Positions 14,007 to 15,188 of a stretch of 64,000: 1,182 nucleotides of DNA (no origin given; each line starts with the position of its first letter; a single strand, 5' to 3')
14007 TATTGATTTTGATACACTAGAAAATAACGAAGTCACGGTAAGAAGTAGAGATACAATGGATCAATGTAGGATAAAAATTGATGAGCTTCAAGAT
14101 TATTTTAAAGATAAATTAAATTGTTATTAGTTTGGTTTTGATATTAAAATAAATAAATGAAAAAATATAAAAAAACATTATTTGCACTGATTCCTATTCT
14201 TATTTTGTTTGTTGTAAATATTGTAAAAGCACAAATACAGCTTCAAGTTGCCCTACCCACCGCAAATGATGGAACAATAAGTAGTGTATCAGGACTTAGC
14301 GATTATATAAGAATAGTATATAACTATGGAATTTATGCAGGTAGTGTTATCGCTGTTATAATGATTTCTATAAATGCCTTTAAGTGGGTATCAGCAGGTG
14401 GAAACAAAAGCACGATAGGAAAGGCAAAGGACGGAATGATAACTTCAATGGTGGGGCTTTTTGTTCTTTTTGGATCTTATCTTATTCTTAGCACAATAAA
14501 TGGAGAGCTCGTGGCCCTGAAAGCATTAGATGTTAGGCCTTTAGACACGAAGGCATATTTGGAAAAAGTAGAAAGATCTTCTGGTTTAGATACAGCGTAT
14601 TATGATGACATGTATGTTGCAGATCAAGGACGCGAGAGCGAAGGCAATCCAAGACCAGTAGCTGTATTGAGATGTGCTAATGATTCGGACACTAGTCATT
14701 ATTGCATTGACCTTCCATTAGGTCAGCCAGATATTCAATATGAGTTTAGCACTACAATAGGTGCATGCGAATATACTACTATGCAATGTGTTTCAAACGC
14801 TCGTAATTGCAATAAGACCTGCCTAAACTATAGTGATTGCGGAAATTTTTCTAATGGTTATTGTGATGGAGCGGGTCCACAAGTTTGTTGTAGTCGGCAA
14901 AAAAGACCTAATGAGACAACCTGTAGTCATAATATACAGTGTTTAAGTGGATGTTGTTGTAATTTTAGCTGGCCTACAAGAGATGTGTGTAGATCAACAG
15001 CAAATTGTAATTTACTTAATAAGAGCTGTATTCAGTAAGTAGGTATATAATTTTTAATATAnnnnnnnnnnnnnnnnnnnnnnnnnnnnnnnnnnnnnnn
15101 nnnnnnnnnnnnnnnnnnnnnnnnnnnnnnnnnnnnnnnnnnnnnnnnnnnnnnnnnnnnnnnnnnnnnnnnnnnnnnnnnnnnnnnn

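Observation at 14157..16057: Tandem pilin-like membrane proteins with a conserved core and unrelated cysteine-rich C-terminal domains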

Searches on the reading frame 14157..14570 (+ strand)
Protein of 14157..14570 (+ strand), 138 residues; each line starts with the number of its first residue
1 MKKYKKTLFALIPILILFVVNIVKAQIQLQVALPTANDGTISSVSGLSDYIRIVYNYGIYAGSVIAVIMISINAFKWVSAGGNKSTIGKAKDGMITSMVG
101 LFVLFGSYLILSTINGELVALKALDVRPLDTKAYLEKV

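Call 34: find_homologous_proteins(query=A2, max_evalue=0.001)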
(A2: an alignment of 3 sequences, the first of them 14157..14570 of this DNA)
Query A2 (3 sequences) (138 aa, profile of the alignment): 14 proteins with E <= 0.001 among 2269 candidates.
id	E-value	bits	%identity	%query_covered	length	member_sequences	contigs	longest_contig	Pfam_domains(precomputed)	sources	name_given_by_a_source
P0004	1.3e-43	166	61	96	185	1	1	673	PF18895.6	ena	-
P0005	6.1e-12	64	37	55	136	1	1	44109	PF18895.6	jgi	jgi:hypothetical protein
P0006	4.8e-10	57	40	54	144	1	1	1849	-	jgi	-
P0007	2.2e-9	55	27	88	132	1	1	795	-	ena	-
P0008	2.4e-7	49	31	59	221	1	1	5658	PF18895.6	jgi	jgi:hypothetical protein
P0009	4.0e-7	48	27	69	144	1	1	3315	-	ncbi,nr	ncbi:MAG: hypothetical protein Q7S15_00685, partial [bacterium]|nr:hypothetical protein [bacterium]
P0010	2.8e-6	45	46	35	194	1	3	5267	-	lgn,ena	-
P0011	1.4e-4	40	30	67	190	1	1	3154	-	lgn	-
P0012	1.4e-4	40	39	24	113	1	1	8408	PF18895.6,PF04956.19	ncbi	-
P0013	1.9e-4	39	29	66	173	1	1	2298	-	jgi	-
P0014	2.2e-4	39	35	40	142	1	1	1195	-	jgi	-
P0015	2.6e-4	39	32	60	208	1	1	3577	-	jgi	jgi:hypothetical protein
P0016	4.7e-4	38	35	53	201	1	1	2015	-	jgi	jgi:hypothetical protein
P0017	9.9e-4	37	28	60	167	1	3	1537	-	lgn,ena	-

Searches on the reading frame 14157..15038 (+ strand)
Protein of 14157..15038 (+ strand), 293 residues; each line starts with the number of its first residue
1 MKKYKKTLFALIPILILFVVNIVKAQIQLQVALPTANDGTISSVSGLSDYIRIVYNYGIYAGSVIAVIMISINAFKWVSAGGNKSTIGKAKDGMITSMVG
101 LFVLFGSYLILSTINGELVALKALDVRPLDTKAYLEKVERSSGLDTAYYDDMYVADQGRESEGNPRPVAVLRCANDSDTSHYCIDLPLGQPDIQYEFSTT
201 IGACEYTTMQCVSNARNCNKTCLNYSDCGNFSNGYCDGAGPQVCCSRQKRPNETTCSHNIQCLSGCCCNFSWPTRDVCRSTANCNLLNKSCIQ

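Call 4: search_protein_families(library=pfam, proteins=[window:14157-15038:+], max_evalue=1)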
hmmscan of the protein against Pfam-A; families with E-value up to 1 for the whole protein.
window:14157-15038:+ (293 aa): 3 families
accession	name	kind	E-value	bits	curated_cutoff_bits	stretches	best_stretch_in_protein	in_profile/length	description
PF18895.5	T4SS_pilin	-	0.0005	20.5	26.6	1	54-111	12-68/71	Type IV secretion system pilin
PF09323.15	DUF1980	-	0.28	12.1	25.9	1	47-95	22-70/110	DUF1980 N-terminal domain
PF19607.4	DUF6112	-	0.57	10.5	25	1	63-107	28-73/88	Family of unknown function (DUF6112)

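Call 6: search_protein_families(library=ncbifam, proteins=[window:14157-15038:+], max_evalue=1)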
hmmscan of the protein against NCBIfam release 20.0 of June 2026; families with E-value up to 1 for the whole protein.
window:14157-15038:+ (293 aa): 0 families

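Call 29: search_solved_structures(query=window:14157-15038:+, max_evalue=10, show_alignments=2)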
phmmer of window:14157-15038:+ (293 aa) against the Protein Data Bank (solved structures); distinct sequences matched with E-value up to 10: 0.

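Call 51: predict_structure(alignment_id=A4)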
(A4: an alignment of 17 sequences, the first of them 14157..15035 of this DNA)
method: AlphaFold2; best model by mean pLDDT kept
length: 293 residues; sequences in the alignment: 17
mean_pLDDT: 55.6   pTM: 0.35
mean pLDDT of the five models: 55.6, 55.0, 54.8, 51.6, 51.1
residues with pLDDT >= 90: 43; 70-90: 42; 50-70: 44; < 50: 164
segments of 3 or more residues with pLDDT < 50: 28-42, 123-127, 152-293
pLDDT, mean of each block of 10 residues (from residue 1): 71 78 54 44 62 84 92 94 93 93 90 73 50 64 57 44 43 40 36 31 28 33 38 36 36 36 39 39 41 34
secondary structure, 60 per line:
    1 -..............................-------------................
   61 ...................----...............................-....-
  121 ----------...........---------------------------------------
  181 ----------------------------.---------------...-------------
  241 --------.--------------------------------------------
elements in order: H2-31 H45-79 H84-114 H116-119 H131-141

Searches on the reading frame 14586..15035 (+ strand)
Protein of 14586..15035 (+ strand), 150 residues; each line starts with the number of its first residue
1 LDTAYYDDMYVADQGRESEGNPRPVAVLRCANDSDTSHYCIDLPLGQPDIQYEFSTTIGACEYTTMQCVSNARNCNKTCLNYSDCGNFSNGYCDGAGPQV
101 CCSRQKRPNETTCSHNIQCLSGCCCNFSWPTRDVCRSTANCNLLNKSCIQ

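Call 78: search_solved_structures(query=A8, max_evalue=10, show_alignments=2)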
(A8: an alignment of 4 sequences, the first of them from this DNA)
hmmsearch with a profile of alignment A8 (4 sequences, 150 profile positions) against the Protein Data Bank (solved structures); distinct sequences matched with E-value up to 10: 0.
